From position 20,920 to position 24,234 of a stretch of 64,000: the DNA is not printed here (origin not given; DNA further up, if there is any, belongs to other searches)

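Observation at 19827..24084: Translationally coupled TPR-TM / DUF3153-like lipoprotein / UPF0182 operon, and a second UPF0182 paralog at 50712-53582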

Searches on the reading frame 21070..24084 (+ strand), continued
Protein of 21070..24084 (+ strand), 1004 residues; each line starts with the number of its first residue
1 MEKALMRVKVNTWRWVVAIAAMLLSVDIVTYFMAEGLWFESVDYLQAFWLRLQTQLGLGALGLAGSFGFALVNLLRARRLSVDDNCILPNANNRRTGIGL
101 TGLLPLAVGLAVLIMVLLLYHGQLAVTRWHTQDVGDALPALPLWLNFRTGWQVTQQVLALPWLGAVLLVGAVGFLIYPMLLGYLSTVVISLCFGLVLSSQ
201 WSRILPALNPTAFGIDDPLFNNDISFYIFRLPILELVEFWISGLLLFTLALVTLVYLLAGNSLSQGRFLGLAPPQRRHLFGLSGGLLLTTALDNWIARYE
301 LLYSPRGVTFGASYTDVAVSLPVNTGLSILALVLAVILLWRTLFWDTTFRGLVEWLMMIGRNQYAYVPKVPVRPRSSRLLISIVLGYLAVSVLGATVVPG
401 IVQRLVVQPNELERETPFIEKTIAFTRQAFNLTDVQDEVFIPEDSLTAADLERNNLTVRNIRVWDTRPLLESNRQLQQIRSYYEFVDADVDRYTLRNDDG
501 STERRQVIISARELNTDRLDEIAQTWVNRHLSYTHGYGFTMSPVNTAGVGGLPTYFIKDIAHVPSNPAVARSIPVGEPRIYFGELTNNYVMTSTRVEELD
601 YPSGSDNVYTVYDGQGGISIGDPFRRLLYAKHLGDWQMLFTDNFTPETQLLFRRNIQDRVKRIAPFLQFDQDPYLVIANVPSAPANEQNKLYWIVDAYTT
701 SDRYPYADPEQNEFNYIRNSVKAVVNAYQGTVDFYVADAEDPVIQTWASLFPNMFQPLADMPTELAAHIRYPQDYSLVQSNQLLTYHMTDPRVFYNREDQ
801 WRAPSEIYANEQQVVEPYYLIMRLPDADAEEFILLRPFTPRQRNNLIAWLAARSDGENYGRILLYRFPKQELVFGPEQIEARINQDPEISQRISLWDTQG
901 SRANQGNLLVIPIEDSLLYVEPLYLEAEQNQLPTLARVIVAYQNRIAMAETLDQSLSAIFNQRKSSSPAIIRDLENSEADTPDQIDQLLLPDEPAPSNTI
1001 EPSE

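Call 29: find_related_loci(query=window:21070-24084:+, collection=metagenome_contigs, flank=5000)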
Query window:21070-24084:+ (1004 aa) in metagenome_contigs; peptide patterns used: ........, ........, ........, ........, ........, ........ (x = any residue, [..] = any of these).
139 stretches matched a pattern; 68 encode a relative of the query (tblastn E <= 1e-3); 68 distinct loci.
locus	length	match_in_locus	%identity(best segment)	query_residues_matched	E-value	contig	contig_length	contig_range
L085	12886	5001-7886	67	13-990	0e+0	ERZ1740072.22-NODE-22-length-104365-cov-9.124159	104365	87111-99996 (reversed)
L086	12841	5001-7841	68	13-975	0e+0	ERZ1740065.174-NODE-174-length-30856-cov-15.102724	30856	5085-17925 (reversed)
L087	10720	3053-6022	60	7-977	0e+0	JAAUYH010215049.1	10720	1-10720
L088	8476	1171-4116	58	28-1004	0e+0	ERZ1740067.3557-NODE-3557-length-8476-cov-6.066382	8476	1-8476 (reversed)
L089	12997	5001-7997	56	3-994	0e+0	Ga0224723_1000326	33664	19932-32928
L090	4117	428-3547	54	1-975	0e+0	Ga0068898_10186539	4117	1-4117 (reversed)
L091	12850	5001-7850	54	30-977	0e+0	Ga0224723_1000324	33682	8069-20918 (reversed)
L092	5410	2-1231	79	574-975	0e+0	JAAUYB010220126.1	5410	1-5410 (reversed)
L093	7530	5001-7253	40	183-983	0e+0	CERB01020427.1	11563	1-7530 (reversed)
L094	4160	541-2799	40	183-981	0e+0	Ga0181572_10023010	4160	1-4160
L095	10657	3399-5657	40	183-981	0e+0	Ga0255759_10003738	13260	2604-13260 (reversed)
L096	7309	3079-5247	44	199-969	0e+0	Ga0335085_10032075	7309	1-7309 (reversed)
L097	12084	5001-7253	40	180-992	0e+0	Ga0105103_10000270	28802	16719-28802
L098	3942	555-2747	43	191-961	0e+0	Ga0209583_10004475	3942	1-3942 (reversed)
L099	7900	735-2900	44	199-967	0e+0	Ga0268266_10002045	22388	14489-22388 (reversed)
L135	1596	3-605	91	806-1004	2e-115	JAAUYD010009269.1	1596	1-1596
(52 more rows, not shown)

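Call 32: find_encoding_contigs(protein=P0235, flank=5000, max_places=2)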
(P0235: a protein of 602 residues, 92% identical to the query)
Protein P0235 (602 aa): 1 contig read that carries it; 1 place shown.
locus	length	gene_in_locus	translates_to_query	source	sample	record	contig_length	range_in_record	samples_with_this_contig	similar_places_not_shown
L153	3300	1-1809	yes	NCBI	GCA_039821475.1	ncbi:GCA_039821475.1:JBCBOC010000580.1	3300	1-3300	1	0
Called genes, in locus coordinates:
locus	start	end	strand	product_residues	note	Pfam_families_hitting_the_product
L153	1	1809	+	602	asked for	PF03699:UPF0182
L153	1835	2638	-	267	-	-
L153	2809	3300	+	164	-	?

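Call 33: find_encoding_contigs(protein=P0123, flank=5000, max_places=2)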
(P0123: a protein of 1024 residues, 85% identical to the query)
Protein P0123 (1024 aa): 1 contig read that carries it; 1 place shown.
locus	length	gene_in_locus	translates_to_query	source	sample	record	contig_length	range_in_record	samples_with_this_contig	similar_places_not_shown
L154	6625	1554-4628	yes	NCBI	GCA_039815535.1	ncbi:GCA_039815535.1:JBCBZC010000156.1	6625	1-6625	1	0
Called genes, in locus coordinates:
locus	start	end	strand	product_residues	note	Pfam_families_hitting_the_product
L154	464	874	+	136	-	-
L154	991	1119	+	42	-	-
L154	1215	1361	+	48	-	-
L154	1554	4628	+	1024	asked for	PF03699:UPF0182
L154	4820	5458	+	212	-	-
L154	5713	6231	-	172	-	PF04229:GrpB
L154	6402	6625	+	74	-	?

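Call 61: search_solved_structures(query=window:21070-24084:+, max_evalue=1)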
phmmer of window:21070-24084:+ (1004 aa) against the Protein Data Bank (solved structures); distinct sequences matched with E-value up to 1: 0.

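Call 75: find_encoding_contigs(protein=P0134, flank=5000, max_places=1)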
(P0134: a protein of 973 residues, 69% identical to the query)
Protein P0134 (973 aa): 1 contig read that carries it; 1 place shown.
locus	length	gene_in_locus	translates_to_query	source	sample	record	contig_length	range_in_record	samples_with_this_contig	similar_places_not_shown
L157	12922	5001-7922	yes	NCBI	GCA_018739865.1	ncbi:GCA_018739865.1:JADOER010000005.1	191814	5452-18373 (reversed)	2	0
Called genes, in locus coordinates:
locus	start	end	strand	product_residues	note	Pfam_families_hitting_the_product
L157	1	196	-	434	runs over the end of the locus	PF05201:GlutR_N, PF02423:OCD_Mu_crystall (faint), PF01488:Shikimate_DH, PF03446:NAD_binding_2 (weak), PF03807:F420_oxidored (weak), PF13460:NAD_binding_10 (weak), PF00745:GlutR_dimer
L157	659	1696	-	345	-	PF03320:FBPase_glpX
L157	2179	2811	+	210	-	PF02570:CbiC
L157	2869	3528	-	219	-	PF08242:Methyltransf_12 (weak), PF08241:Methyltransf_11, PF01209:Ubie_methyltran (weak), PF13649:Methyltransf_25, PF13847:Methyltransf_31 (weak)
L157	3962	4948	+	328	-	PF01699:Na_Ca_ex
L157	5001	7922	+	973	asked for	PF03699:UPF0182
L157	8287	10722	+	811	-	PF12770:CHAT, PF05226:CHASE2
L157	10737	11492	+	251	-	PF06051:DUF928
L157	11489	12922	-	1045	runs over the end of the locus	PF07719:TPR_2 (faint), PF00515:TPR_1 (faint), PF13181:TPR_8 (faint), PF13414:TPR_11 (faint), PF13424:TPR_12 (faint), PF17874:TPR_MalT (weak), PF12770:CHAT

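Call 76: find_encoding_contigs(protein=P0214, flank=5000, max_places=1)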
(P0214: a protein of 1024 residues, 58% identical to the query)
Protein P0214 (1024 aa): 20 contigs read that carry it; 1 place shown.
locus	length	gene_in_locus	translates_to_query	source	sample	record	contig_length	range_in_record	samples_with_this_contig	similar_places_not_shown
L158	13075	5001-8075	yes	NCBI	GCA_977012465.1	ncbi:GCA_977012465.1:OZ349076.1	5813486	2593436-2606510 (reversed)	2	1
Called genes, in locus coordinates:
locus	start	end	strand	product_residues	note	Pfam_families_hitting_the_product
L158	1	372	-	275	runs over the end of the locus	-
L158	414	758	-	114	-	PF00741:Gas_vesicle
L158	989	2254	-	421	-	PF12774:AAA_6 (faint), PF07726:AAA_3 (faint), PF07728:AAA_5, PF01978:TrmB (weak)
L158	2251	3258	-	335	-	-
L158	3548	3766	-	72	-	PF00741:Gas_vesicle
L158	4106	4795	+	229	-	PF13301:DUF4079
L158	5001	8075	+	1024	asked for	PF03699:UPF0182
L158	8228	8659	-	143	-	PF00892:EamA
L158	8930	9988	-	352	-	-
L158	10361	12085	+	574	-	PF19864:Radical_SAM_N2, PF04055:Radical_SAM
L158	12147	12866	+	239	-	-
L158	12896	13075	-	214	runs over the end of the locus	PF01553:Acyltransferase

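Call 77: predict_structure(alignment_id=A2)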
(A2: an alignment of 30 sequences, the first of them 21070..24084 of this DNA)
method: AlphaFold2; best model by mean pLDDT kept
length: 1004 residues; sequences in the alignment: 30
mean_pLDDT: 67.6   pTM: 0.72
mean pLDDT of the five models: 67.6, 62.3, 62.0, 59.4, 57.3
residues with pLDDT >= 90: 98; 70-90: 423; 50-70: 251; < 50: 232
segments of 3 or more residues with pLDDT < 50: 1-10, 132-137, 304-311, 369-373, 474-489, 508-516, 522-548, 553-590, 600-614, 683-685, 705-715, 869-900, 929-931, 963-969, 971-1004
pLDDT, mean of each block of 10 residues (from residue 1): 43 77 84 84 86 92 96 91 57 67 87 91 79 49 59 78 88 91 94 90 87 78 83 87 94 86 69 85 91 84 48 72 87 88 67 63 53 57 79 80 82 76 70 69 78 79 57 48 48 60 58 47 43 34 43 41 34 42 39 54 36 55 78 74 63 65 80 69 56 79 50 51 79 84 87 88 80 75 63 60 57 67 77 75 60 79 69 41 45 48 61 76 59 63 72 79 48 39 34 33 28
secondary structure, 60 per line:
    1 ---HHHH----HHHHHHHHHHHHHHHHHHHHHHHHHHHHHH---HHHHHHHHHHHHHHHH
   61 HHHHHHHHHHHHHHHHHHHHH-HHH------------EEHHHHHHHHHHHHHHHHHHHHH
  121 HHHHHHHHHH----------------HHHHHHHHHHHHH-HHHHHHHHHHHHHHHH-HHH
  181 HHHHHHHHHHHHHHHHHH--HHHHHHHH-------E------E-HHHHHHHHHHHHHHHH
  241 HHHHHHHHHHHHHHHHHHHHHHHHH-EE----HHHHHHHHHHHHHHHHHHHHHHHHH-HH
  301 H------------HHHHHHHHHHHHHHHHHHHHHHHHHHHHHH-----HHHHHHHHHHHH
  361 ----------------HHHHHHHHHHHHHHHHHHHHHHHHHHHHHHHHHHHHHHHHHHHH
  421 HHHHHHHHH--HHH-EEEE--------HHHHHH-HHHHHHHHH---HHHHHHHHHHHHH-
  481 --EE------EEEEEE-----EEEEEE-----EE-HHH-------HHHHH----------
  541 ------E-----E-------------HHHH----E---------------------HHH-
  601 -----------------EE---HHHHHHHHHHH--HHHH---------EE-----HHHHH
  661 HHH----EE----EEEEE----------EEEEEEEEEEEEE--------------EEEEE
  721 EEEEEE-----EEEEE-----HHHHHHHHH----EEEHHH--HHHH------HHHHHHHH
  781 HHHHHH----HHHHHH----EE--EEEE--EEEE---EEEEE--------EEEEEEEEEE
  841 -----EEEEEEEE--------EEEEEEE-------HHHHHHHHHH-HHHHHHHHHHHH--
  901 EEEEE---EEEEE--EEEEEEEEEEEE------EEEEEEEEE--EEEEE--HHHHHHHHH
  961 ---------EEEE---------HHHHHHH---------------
elements in order (helices of 4 or more, strands of 3 or more residues): H4-7 H12-41 H45-81 H100-130 H147-159 H161-176 H178-198 H201-208 H225-265 H273-297 H314-343 H349-360 H377-429 E436-439 H448-453 H455-463 H467-479 E491-496 E502-507 H526-530 H567-570 H623-633 H636-639 H656-663 E674-678 E689-701 E716-726 E732-736 H742-750 E755-757 H763-766 H773-786 H791-796 E805-808 E811-814 E818-822 E831-840 E846-853 E862-868 H876-885 H887-898 E901-905 E909-913 E916-927 E934-942 E945-949 H952-960 E970-973 H983-989

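Call 79: fold_search(model_id=the predicted structure, library=pdb)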
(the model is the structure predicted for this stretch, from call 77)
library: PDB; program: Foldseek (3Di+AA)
matches with E <= 10: 385; with E <= 0.001: 0
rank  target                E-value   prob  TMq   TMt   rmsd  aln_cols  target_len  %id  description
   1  8dfv_K                9.7e-02  0.06  0.04  0.11  32.1       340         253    8  Structural Basis of MicroRNA Biogenesis by Dicer-1 and Its Partner Protein Loqs-PB - complex IIa (released 2022-11-16)
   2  7uai_H                1.2e-01  0.14  0.05  0.14  18.9       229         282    7  Meprin alpha helix in complex with fetuin-B (released 2022-11-02)
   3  7zpk_C                1.8e-01  0.11  0.07  0.17  24.5       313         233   10  Mammalian Dicer in the "pre-dicing state" with pre-miR-15a substrate and TARBP2 subunit (released 2022-11-16)
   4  9jx2                  2.4e-01  0.08  0.05  0.17  22.2       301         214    7  Structure of rsCherry exposed to oxygen for 8 days (released 2025-07-09)
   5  2xb3                  2.9e-01  0.21  0.05  0.25  15.5       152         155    8  The Structure of Cyanobacterial PsbP (released 2010-08-25)
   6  2h5p                  2.9e-01  0.07  0.05  0.16  22.4       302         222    8  Crystal structure of mStrawberry at pH 9.5 (released 2006-08-22)
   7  7ena_n                2.9e-01  0.03  0.07  0.07  61.1       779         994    9  TFIID-based PIC-Mediator holo-complex in pre-assembled state (pre-hPIC-MED) (released 2021-05-26)
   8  5h88_A                3.1e-01  0.06  0.05  0.17  22.6       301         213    7  Crystal structure of mRojoA mutant - T16V -P63F - W143A - L163V (released 2016-01-27)
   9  9kw8_A                4.2e-01  0.12  0.08  0.18  10.4       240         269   11  Polyether epoxide hydrolase MonBI-MonBII complex with product analogue (released 2025-12-10)
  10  9kw6_C                4.4e-01  0.08  0.06  0.17  16.9       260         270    8  Polyether epoxide hydrolase MonBI-MonBII complex (released 2025-12-10)
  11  6ob6_B                5.5e-01  0.09  0.08  0.16  20.8       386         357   13  Human equilibrative nucleoside transporter-1, S-(4-nitrobenzyl)-6-thioinosine bound, merohedrally twinned (released 2019-07-03)
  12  6tte_A                5.5e-01  0.02  0.04  0.04  26.5       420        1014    9  Beta-galactosidase in complex with PETG (released 2020-01-15)
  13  1ggx_A                5.8e-01  0.05  0.05  0.16  22.6       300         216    9  RED FLUORESCENT PROTEIN (FP583 OR DSRED(CLONTECH)) FROM DISCOSOMA SP. (released 2000-12-06)
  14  1px3_A                5.8e-01  0.04  0.05  0.05  24.8       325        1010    8  E. COLI (LACZ) BETA-GALACTOSIDASE (G794A) (released 2004-06-15)
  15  8trh_Q                6.0e-01  0.08  0.05  0.07  14.0       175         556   10  The IDRc bound human core Mediator complex (released 2024-10-09)
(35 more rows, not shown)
